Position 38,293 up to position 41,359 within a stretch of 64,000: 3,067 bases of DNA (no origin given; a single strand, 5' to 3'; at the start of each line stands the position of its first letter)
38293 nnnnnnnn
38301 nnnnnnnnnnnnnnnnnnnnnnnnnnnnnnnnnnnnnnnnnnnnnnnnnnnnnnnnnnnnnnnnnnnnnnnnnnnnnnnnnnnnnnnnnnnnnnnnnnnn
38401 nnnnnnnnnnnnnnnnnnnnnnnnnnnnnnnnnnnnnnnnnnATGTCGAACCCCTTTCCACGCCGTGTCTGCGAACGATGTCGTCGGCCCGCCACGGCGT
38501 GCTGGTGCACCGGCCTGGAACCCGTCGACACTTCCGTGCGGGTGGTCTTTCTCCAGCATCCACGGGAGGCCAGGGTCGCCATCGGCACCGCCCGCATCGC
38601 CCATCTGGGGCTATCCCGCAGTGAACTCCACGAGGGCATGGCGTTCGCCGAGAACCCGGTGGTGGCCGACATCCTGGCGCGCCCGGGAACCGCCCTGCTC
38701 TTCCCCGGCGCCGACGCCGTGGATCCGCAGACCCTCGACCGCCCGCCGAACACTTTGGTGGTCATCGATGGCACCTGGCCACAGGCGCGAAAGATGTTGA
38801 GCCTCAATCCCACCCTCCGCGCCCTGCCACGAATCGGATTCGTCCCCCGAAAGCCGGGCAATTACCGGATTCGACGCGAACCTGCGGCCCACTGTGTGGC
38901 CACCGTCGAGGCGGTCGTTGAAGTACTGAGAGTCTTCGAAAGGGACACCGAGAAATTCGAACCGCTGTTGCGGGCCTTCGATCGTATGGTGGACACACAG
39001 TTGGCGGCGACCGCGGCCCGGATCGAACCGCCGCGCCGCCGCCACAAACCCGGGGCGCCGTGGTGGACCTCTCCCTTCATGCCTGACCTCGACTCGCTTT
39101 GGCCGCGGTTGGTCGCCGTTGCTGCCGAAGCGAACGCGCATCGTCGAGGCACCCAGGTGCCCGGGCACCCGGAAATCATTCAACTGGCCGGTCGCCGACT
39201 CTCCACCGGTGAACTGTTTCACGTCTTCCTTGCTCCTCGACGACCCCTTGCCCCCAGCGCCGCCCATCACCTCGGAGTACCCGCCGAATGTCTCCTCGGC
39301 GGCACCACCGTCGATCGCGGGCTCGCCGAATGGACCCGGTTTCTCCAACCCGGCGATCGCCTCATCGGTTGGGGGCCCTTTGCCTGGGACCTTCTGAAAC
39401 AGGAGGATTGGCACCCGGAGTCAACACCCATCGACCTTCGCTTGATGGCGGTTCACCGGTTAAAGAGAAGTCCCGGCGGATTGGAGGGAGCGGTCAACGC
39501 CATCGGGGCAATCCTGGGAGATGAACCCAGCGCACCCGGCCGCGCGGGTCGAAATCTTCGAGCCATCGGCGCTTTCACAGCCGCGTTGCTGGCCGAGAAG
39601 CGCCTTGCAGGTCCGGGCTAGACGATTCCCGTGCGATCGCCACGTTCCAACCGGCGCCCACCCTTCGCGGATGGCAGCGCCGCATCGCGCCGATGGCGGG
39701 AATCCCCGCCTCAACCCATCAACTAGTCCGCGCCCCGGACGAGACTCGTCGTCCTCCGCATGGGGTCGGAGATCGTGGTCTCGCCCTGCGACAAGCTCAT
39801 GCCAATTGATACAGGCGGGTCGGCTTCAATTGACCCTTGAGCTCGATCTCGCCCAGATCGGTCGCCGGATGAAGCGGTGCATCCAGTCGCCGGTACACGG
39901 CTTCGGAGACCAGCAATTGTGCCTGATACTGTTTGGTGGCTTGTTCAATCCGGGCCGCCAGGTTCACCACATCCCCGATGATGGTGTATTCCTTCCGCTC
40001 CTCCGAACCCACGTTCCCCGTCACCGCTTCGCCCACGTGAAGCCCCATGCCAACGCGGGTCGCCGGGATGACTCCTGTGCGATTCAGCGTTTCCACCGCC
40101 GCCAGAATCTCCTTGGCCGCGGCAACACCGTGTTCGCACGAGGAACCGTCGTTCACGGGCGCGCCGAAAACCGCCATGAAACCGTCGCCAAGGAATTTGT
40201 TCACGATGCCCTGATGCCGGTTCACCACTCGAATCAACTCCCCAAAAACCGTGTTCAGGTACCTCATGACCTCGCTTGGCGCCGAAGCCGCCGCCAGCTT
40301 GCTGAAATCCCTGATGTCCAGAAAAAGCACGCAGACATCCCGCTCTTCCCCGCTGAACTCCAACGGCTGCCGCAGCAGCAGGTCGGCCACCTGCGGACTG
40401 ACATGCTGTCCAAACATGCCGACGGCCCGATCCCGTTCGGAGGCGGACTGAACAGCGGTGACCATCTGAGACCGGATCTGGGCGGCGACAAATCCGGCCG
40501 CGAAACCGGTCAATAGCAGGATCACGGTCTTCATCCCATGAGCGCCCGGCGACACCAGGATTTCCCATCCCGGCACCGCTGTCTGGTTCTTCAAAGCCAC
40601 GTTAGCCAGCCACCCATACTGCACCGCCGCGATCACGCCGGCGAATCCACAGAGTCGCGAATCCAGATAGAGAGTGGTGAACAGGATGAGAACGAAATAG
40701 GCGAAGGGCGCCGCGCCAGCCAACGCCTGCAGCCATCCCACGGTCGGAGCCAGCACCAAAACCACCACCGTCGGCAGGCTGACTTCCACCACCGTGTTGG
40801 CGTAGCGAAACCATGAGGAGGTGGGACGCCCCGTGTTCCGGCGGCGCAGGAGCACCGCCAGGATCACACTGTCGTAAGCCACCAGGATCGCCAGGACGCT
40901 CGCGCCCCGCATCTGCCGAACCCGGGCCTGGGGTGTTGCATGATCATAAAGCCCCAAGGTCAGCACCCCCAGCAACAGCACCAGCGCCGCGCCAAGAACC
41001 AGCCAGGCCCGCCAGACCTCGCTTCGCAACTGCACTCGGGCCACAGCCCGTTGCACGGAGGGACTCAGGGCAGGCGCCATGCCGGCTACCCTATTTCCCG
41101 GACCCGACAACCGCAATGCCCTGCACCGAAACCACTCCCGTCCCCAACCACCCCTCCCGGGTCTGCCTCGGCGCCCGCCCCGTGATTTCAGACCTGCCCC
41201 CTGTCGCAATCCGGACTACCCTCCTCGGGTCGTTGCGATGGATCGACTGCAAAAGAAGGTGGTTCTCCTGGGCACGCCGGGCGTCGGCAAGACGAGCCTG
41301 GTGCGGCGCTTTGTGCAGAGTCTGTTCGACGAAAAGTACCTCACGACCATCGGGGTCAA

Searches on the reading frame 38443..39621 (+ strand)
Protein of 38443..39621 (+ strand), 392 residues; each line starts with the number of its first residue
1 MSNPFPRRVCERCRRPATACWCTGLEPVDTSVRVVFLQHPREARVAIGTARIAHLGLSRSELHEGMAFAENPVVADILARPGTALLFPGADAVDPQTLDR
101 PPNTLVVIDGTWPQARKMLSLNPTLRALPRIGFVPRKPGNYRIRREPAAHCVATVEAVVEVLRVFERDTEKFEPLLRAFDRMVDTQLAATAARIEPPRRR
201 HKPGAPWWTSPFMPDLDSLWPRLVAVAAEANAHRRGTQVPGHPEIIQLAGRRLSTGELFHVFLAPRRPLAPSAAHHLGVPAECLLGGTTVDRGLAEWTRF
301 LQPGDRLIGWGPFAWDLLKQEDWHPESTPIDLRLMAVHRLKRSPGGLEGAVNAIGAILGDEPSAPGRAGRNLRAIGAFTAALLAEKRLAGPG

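Call 71: search_protein_families(library=pfam, proteins=[window:38443-39621:+], max_evalue=0.0001)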
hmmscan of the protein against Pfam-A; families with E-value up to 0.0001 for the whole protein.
window:38443-39621:+ (392 aa): 1 family
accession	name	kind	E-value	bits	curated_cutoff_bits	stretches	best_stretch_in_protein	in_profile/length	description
PF03942.20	DTW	-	3.4e-46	157.9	33.7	1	7-187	1-195/195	DTW domain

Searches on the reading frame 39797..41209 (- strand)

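Call 71: search_protein_families(library=pfam, proteins=[window:39797-41209:-], max_evalue=0.0001)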
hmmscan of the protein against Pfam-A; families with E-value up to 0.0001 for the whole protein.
window:39797-41209:- (470 aa): 1 family
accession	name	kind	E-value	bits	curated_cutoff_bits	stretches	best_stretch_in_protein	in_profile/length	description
PF00211.25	Guanylate_cyc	-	2.2e-25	89.8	21.9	1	290-467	7-179/183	Adenylate and Guanylate cyclase catalytic domain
